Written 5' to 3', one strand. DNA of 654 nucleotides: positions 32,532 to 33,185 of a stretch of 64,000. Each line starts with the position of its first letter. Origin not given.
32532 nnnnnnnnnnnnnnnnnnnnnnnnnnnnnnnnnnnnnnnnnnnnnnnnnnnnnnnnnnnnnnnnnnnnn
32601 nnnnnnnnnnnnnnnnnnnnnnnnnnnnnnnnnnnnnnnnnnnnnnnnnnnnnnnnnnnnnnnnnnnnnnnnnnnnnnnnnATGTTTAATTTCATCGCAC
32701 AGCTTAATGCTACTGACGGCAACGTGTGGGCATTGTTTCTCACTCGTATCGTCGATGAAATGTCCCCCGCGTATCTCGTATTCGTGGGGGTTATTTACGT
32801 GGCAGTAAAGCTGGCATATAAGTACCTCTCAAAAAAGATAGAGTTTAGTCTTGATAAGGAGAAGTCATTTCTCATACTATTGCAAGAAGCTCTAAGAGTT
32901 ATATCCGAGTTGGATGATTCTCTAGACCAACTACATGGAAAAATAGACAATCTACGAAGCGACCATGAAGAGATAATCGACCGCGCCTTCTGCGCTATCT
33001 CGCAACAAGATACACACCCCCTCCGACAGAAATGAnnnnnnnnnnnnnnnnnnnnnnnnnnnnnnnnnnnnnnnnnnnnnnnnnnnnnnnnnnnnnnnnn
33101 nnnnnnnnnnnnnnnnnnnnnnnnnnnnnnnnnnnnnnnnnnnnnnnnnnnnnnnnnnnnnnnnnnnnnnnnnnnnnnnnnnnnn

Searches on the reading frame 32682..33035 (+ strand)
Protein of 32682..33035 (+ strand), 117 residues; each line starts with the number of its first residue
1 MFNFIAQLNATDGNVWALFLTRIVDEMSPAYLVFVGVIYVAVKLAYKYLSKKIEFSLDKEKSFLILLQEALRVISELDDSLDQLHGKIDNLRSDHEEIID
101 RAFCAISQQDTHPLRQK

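Call 46: search_protein_families(library=ncbifam, proteins=[window:32682-33035:+], max_evalue=1)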
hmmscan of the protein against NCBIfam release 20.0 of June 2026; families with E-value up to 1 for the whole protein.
window:32682-33035:+ (117 aa): 2 families
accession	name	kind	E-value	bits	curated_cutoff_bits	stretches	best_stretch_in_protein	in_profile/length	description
NF001842.0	PRK00567.1-3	equivalog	0.082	12.9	146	1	31-78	79-127/147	large-conductance mechanosensitive channel protein MscL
NF004479.0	PRK05815.1-4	equivalog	0.1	11.9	268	1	3-54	183-235/238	F0F1 ATP synthase subunit A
